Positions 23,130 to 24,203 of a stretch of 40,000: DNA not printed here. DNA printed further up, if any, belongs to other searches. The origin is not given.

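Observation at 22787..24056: Terminator-insulated two-gene cassette in the rexAB slot: candidate uncharacterised prophage defence pair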

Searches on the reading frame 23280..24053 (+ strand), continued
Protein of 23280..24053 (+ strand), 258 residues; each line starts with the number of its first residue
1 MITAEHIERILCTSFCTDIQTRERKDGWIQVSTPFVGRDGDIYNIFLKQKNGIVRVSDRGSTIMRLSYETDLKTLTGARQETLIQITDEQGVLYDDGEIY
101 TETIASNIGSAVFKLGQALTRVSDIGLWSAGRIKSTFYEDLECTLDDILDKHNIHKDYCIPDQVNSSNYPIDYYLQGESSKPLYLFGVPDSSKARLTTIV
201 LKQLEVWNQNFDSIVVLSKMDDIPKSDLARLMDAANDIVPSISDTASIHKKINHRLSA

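Call 47: get_annotated_region(hit=H3, flank=6000)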
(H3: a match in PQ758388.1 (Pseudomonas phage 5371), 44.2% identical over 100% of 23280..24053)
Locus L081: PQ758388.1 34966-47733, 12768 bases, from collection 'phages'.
description: Pseudomonas phage 5371, complete genome.
organism: Pseudomonas phage 5371 (NCBI taxid 3403569)
taxonomy: Viruses; Duplodnaviria; Heunggongvirae; Uroviricota; Caudoviricetes
host: Pseudomonas aeruginosa 147; source: -; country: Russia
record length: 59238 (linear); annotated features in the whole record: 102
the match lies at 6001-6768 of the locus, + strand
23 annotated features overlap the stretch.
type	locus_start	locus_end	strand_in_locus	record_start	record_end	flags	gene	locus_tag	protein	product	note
CDS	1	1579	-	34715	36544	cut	-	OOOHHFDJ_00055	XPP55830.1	hypothetical protein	-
CDS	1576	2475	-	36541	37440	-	-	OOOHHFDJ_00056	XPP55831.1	hypothetical protein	-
CDS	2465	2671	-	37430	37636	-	-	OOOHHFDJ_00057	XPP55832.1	hypothetical protein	-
CDS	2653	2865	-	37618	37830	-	-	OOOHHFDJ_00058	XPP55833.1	hypothetical protein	-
CDS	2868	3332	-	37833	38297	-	-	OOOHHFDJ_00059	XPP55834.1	hypothetical protein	-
CDS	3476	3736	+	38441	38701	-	-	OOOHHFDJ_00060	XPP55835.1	hypothetical protein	-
CDS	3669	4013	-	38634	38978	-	-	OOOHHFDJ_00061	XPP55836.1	hypothetical protein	-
CDS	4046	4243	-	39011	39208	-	-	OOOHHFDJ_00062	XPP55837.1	regulatory protein cro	cro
CDS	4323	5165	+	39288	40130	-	-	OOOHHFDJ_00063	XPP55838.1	repressor protein cI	cI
CDS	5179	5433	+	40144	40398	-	-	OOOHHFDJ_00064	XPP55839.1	hypothetical protein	-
CDS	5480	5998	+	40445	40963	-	-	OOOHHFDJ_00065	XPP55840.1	hypothetical protein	-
CDS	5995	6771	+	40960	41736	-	-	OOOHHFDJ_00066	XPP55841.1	hypothetical protein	-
CDS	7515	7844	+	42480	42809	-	-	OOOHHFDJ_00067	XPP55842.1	hypothetical protein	-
CDS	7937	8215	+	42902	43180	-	-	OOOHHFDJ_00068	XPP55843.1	hypothetical protein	-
CDS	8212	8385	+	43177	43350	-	-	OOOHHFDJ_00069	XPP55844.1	hypothetical protein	-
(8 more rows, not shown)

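Call 50: search_protein_families(library=pfam, alignment_id=A4, max_evalue=0.00001)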
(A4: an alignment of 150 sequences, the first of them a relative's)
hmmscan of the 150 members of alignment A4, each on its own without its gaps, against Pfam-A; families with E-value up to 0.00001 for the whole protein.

A. member 1, L001:7297-7566:+ (90 aa): 0 families

B. families by the number of members that match (of 150 scanned): 140 families (the first 25 are shown)
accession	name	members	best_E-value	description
PF00072.30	Response_reg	7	1.2e-26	Response regulator receiver domain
PF00717.28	Peptidase_S24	6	2.3e-24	Peptidase S24-like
PF00593.30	TonB_dep_Rec_b-barrel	4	3.6e-39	TonB dependent receptor-like, beta-barrel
PF07715.20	Plug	4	1.1e-21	TonB-dependent Receptor Plug Domain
PF00196.25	GerE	4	2.5e-16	Bacterial regulatory proteins, luxR family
PF01381.28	HTH_3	4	5.7e-12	Helix-turn-helix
PF20473.4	MmeI_Mtase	3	1.3e-86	MmeI, DNA-methyltransferase domain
PF04851.21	ResIII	3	6.7e-12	Type III restriction enzyme, res subunit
PF20466.3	MmeI_TRD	2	7.5e-78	MmeI, target recognition domain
PF20464.3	MmeI_N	2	3.4e-49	MmeI, N-terminal domain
PF01555.25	N6_N4_Mtase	2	2.6e-42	DNA methylase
PF20467.3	MmeI_C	2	9.7e-34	MmeI, C-terminal domain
PF20465.4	MmeI_hel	2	2.5e-26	MmeI, helicase spacer domain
PF04055.27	Radical_SAM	2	3.2e-21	Radical SAM superfamily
PF00575.29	S1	2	3.1e-18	S1 RNA binding domain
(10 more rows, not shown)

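Call 51: search_protein_families(library=padloc, alignment_id=A4, max_evalue=1e-10)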
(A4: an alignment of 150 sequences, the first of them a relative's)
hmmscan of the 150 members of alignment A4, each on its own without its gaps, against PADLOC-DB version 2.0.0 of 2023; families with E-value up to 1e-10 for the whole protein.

A. member 1, L001:7297-7566:+ (90 aa): 0 families

B. families by the number of members that match (of 150 scanned): 83 families (the first 25 are shown)
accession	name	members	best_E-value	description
PDLC04134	mad2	3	1.5e-50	mads_2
PDLC02643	DrmMI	3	8e-29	DrmMI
PDLC03598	REase_MTase_IIG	2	0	Type IIG restriction enzyme-methyltransferase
PDLC03632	MTase_III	2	3.1e-164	Type III methyltransferase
PDLC03633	MTase_III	2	9.7e-109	Type III methyltransferase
PDLC03627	REase_MTase_IIG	2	2.8e-91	Type IIG restriction enzyme-methyltransferase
PDLC03599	REase_MTase_IIG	2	1.1e-90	Type IIG restriction enzyme-methyltransferase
PDLC03354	MTase_II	2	2.8e-71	Type II methyltransferase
PDLC03644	MTase_III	2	1.5e-45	Type III methyltransferase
PDLC03636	MTase_III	2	2.5e-43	Type III methyltransferase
PDLC03300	MTase_II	2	2.4e-41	Type II methyltransferase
PDLC03638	MTase_III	2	5.7e-40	Type III methyltransferase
PDLC03339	MTase_II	2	8.5e-39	Type II methyltransferase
PDLC03634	MTase_III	2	9.5e-36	Type III methyltransferase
PDLC03635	MTase_III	2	1.1e-34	Type III methyltransferase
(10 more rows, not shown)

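Call 55: search_protein_families(library=pfam, alignment_id=A5, max_evalue=0.00001)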
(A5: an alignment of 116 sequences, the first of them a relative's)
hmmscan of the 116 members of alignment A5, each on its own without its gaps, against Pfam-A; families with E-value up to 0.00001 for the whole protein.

A. member 1, L001:7713-8495:+ (261 aa): 1 family
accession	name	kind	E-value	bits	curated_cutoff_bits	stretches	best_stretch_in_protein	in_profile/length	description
PF00717.28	Peptidase_S24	-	3.6e-21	75.5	23.3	1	137-255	8-116/116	Peptidase S24-like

B. families by the number of members that match (of 116 scanned): 117 families (the first 25 are shown)
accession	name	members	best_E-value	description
PF20473.4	MmeI_Mtase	7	1.3e-93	MmeI, DNA-methyltransferase domain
PF00717.28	Peptidase_S24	7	2.3e-24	Peptidase S24-like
PF01555.25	N6_N4_Mtase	5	2.6e-42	DNA methylase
PF01381.28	HTH_3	5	9.7e-14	Helix-turn-helix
PF20466.3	MmeI_TRD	4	7.5e-78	MmeI, target recognition domain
PF20467.3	MmeI_C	4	4.2e-34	MmeI, C-terminal domain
PF07669.17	Eco57I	4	1e-23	Eco57I restriction-modification methylase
PF02384.22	N6_Mtase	3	2.7e-79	N-6 DNA Methylase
PF20464.3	MmeI_N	3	8.4e-50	MmeI, N-terminal domain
PF20465.4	MmeI_hel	3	1.5e-25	MmeI, helicase spacer domain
PF00593.30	TonB_dep_Rec_b-barrel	2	3.6e-39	TonB dependent receptor-like, beta-barrel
PF01420.25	Methylase_S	2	6.3e-26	Type I restriction modification DNA specificity domain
PF04055.27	Radical_SAM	2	3.2e-21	Radical SAM superfamily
PF07715.20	Plug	2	1.2e-17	TonB-dependent Receptor Plug Domain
PF04851.21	ResIII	2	6.7e-12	Type III restriction enzyme, res subunit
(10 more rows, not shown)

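Call 59: find_related_loci(query=A1, collection=viral_contigs, flank=8000)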
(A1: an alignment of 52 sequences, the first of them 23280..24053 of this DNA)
Query A1 (258 aa) in viral_contigs; peptide patterns used: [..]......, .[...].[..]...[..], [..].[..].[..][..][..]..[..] (x = any residue, [..] = any of these).
126 stretches matched a pattern; 50 encode a relative of the query (tblastn E <= 1e-3); 50 distinct loci.
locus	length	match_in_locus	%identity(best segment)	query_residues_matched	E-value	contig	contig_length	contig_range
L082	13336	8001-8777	52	1-256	5e-83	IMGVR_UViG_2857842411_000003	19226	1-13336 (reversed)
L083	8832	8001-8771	46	1-258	2e-72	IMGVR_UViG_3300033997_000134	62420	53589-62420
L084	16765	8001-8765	45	2-257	3e-71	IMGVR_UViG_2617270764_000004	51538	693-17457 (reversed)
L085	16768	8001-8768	45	2-258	3e-70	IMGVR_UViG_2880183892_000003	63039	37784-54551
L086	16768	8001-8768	44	2-258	4e-70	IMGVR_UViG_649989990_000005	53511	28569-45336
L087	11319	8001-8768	44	2-258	4e-70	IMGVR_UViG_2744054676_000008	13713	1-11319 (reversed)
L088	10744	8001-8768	44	2-258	4e-70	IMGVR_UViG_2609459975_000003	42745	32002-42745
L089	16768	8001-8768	44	2-258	4e-70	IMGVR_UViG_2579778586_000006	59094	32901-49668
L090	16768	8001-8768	44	2-258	4e-70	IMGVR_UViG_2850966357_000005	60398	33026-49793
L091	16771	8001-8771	43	2-258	6e-70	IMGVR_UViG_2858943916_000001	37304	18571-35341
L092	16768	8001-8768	44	2-258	6e-69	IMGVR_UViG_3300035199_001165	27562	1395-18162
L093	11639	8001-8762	43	2-256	1e-67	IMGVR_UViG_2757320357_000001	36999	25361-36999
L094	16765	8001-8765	43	3-258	5e-66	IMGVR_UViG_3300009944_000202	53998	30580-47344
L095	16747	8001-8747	44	7-257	2e-65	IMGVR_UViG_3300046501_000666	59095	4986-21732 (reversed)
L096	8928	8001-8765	43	1-257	6e-65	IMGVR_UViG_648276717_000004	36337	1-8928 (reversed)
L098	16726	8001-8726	43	11-254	2e-63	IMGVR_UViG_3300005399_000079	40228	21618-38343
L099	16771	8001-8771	41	1-256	2e-63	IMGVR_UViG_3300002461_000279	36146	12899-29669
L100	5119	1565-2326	43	1-255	3e-63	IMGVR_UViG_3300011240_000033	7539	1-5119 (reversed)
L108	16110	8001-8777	44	1-258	3e-62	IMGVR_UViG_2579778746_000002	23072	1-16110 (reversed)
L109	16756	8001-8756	43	2-257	2e-61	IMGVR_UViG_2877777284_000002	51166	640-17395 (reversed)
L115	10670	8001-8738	41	7-251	4e-58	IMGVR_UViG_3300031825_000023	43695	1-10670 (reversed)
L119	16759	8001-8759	38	7-258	3e-56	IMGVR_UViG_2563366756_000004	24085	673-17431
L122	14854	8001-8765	37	3-256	5e-55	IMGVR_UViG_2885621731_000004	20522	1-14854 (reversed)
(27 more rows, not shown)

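Call 61: search_protein_families(library=pfam, proteins=[L084:6730-7452:+, L093:6657-7469:+, L099:6548-7489:+, L108:6689-7510:+, L119:6677-7480:+, L109:6644-7477:+, L098:6481-7428:+, L122:6660-7457:+, L100:390-1046:+, L115:5582-6352:+], max_evalue=0.001)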
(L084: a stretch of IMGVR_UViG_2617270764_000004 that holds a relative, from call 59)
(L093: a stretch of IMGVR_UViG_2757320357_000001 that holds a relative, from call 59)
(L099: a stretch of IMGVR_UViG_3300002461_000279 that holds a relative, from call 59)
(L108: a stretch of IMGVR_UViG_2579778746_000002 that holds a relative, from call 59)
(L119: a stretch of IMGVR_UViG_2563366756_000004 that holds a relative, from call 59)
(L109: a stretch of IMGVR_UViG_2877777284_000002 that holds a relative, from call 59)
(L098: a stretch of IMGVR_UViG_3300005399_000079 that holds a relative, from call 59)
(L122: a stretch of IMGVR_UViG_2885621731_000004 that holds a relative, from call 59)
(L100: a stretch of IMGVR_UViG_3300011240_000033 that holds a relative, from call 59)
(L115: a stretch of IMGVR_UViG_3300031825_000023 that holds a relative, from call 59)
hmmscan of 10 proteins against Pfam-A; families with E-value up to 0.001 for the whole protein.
L084:6730-7452:+ (241 aa): 6 families
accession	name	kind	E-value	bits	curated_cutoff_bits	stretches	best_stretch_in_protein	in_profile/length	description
PF00717.28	Peptidase_S24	-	3.9e-14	52.8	23.3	1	123-234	18-116/116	Peptidase S24-like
PF01381.28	HTH_3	-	5.7e-12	45.9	23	1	19-72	1-55/55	Helix-turn-helix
PF12844.13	HTH_19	-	1e-10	41.8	30.2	1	18-78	3-64/64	Helix-turn-helix domain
PF13560.12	HTH_31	-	1.6e-07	31.9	27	1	17-62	4-51/64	Helix-turn-helix domain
PF07022.19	Phage_CI_repr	-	4.9e-06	27.2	22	1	27-79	11-64/65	Bacteriophage CI repressor helix-turn-helix domain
PF13744.12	HTH_37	-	5.7e-05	23.3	27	1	19-55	23-59/80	Helix-turn-helix domain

L093:6657-7469:+ (271 aa): 2 families
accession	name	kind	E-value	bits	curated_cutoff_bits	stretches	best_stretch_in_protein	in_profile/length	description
PF00717.28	Peptidase_S24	-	2.3e-24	85.8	23.3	1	142-265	1-116/116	Peptidase S24-like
PF01381.28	HTH_3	-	1.1e-05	25.8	23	1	44-93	5-55/55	Helix-turn-helix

L099:6548-7489:+ (314 aa): 5 families
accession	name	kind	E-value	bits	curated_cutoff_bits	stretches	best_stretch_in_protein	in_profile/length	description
PF00717.28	Peptidase_S24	-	4.2e-20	72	23.3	1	184-296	1-110/116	Peptidase S24-like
PF13560.12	HTH_31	-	3e-13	50.3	27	1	103-156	2-57/64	Helix-turn-helix domain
PF01381.28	HTH_3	-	3.8e-13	49.7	23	1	107-160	1-55/55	Helix-turn-helix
PF12844.13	HTH_19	-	2.2e-08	34.3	30.2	1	104-163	1-61/64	Helix-turn-helix domain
PF13413.12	HTH_25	-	6.4e-05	23.1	24.6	1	106-140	1-35/62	Helix-turn-helix domain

L108:6689-7510:+ (274 aa): 5 families
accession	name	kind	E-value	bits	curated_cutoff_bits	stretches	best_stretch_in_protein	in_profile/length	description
PF01381.28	HTH_3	-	1.2e-09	38.5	23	1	59-112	1-55/55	Helix-turn-helix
PF00717.28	Peptidase_S24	-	3.1e-09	37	23.3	1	142-242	7-97/116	Peptidase S24-like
PF12844.13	HTH_19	-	2.5e-06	27.7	30.2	1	56-117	1-63/64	Helix-turn-helix domain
PF13560.12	HTH_31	-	0.00029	21.5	27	1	55-107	2-56/64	Helix-turn-helix domain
PF13443.12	HTH_26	-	0.00036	21.1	22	1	58-109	1-54/63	Cro/C1-type HTH DNA-binding domain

L119:6677-7480:+ (268 aa): 4 families
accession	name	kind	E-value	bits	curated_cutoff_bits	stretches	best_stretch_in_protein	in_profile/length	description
PF00717.28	Peptidase_S24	-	2.1e-20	73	23.3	1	137-259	1-115/116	Peptidase S24-like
PF01381.28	HTH_3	-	8.3e-14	51.8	23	1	60-110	1-51/55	Helix-turn-helix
PF13560.12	HTH_31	-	3.1e-11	43.8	27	1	57-108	3-55/64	Helix-turn-helix domain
PF12844.13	HTH_19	-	6.4e-08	32.8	30.2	1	57-108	1-52/64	Helix-turn-helix domain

L109:6644-7477:+ (278 aa): 2 families
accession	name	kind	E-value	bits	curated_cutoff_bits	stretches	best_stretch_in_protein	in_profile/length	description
PF00717.28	Peptidase_S24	-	2.6e-13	50.1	23.3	1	177-266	29-111/116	Peptidase S24-like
PF01381.28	HTH_3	-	4.7e-06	27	23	1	81-122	14-55/55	Helix-turn-helix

L098:6481-7428:+ (316 aa): 1 family
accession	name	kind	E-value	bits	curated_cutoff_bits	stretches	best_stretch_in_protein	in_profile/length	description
PF00717.28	Peptidase_S24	-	4.7e-15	55.8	23.3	1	185-307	6-115/116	Peptidase S24-like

L122:6660-7457:+ (266 aa): 1 family
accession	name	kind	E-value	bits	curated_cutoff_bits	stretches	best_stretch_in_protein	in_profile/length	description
PF00717.28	Peptidase_S24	-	5.2e-21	74.9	23.3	1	134-255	5-116/116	Peptidase S24-like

L100:390-1046:+ (219 aa): 7 families
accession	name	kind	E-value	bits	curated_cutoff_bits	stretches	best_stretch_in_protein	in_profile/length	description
PF00717.28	Peptidase_S24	-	4.5e-20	71.9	23.3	1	83-203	1-116/116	Peptidase S24-like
PF01381.28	HTH_3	-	1.6e-14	54.1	23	1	8-61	1-55/55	Helix-turn-helix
PF13560.12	HTH_31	-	1.1e-08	35.7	27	1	4-61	2-61/64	Helix-turn-helix domain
PF13443.12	HTH_26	-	7.4e-08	33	22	1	7-61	1-57/63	Cro/C1-type HTH DNA-binding domain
PF12844.13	HTH_19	-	1.7e-07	31.5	30.2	1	5-65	1-62/64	Helix-turn-helix domain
PF13744.12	HTH_37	-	4.9e-05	23.5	27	1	4-56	19-73/80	Helix-turn-helix domain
PF13413.12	HTH_25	-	0.0007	19.8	24.6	0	8-42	2-36/62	Helix-turn-helix domain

L115:5582-6352:+ (257 aa): 1 family
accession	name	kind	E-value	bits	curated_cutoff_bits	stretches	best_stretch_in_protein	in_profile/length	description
PF00717.28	Peptidase_S24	-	1.6e-15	57.3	23.3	1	144-231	22-109/116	Peptidase S24-like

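Call 64: search_protein_families(library=pfam, alignment_id=A1, max_evalue=1)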
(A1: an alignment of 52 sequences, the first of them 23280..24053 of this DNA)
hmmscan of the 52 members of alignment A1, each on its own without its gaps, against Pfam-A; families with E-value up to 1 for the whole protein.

A. member 1, window:23280-24053:+ (258 aa): 2 families
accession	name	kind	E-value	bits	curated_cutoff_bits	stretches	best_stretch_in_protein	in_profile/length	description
PF08861.15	DUF1828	-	8.3e-19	68.1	22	1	33-122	1-91/91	Domain of unknown function DUF1828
PF23795.1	SH3_YKFC_2nd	-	0.19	12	27.4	0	60-88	15-43/57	YKFC SH3b2 domain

B. families by the number of members that match (of 52 scanned): 15 families
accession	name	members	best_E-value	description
PF08861.15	DUF1828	52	7.5e-26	Domain of unknown function DUF1828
PF19152.5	DUF5834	2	0.026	Family of unknown function (DUF5834)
PF00410.24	Ribosomal_S8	2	0.037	Ribosomal protein S8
PF20033.5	DUF6438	2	0.044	Domain of unknown function (DUF6438)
PF08903.17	DUF1846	2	0.16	Domain of unknown function DUF1846, N-terminal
PF12254.13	DNA_pol_alpha_N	1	0.084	DNA polymerase alpha subunit p180 N terminal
PF10918.13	DUF2718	1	0.093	Protein of unknown function (DUF2718)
PF16649.10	IL23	1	0.12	Interleukin 23 subunit alpha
PF00945.23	Rhabdo_ncap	1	0.16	Rhabdovirus nucleocapsid protein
PF14947.12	HTH_45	1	0.17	Winged helix-turn-helix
PF14533.12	USP7_C2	1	0.17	Ubiquitin-specific protease C-terminal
PF17932.6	TetR_C_24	1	0.18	Tetracyclin repressor-like, C-terminal domain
PF23795.1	SH3_YKFC_2nd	1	0.19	YKFC SH3b2 domain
PF15884.10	QIL1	1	0.22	MICOS complex subunit MIC13, QIL1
PF13008.12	zf-Paramyx-P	1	0.23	Zinc-binding domain of Paramyxoviridae V protein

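Call 65: search_dna_similar(query=window:23280-24053:+, collection=plasmids, mode=protein, max_rows=30, max_evalue=0.001, rows=spread)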
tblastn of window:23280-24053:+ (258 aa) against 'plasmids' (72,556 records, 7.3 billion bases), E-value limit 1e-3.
No match.

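Call 88: get_annotated_region(hit=H4, flank=3500)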
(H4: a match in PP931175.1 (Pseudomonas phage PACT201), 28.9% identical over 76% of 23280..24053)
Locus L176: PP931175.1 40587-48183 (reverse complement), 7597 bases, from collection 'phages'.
description: Pseudomonas phage PACT201, complete genome.
organism: Pseudomonas phage PACT201 (NCBI taxid 3230130)
taxonomy: Viruses
host: Pseudomonas aeruginosa; source: sewage; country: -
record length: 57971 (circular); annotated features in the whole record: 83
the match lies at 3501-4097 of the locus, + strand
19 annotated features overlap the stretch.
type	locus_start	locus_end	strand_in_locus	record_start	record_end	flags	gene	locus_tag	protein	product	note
CDS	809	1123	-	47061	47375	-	-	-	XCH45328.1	hypothetical protein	-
CDS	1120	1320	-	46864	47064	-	-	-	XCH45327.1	hypothetical protein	-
CDS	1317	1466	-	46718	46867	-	-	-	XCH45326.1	hypothetical protein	-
CDS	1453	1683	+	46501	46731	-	-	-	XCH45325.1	hypothetical protein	-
CDS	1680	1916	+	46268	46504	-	-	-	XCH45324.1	hypothetical protein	-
CDS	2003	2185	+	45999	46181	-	-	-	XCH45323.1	hypothetical protein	-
CDS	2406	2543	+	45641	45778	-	-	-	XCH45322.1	hypothetical protein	-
CDS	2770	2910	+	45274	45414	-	-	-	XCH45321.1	hypothetical protein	-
CDS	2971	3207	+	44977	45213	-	-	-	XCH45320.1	hypothetical protein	-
CDS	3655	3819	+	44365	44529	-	-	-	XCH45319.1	hypothetical protein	-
CDS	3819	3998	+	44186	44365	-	-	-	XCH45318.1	hypothetical protein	-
CDS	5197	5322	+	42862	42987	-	-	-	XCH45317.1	hypothetical protein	-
CDS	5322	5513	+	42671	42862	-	-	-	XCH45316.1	hypothetical protein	-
CDS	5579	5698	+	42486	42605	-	-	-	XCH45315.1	hypothetical protein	-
CDS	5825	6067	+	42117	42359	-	-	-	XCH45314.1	hypothetical protein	-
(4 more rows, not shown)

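Call 90: find_encoding_contigs(protein=P0004, flank=7000, max_places=3)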
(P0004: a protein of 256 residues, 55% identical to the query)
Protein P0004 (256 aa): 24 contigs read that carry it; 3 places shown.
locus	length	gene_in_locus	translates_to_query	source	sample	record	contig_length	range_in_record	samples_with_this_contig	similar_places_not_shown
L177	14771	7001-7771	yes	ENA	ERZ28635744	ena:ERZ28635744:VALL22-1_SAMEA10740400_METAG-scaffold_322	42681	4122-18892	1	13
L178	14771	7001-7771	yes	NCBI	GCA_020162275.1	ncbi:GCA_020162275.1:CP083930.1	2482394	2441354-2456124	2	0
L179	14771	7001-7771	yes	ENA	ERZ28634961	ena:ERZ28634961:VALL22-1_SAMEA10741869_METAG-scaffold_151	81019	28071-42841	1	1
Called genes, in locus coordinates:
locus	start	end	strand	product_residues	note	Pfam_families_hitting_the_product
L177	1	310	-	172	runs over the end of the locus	PF03592:Terminase_2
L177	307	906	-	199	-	PF12844:HTH_19, PF13560:HTH_31 (faint), PF01381:HTH_3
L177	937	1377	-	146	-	PF05772:NinB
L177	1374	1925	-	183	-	PF05766:NinG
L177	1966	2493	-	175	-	-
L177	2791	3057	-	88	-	-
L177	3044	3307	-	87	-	-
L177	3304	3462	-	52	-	-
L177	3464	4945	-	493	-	PF07120:DUF1376, PF17948:DnaT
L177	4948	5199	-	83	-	-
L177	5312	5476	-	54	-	-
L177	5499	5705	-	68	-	PF09048:Cro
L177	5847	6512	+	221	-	PF01381:HTH_3, PF00717:Peptidase_S24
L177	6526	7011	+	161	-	PF22398:DUF6978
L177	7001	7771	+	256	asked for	PF08861:DUF1828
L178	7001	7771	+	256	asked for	PF08861:DUF1828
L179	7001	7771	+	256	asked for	PF08861:DUF1828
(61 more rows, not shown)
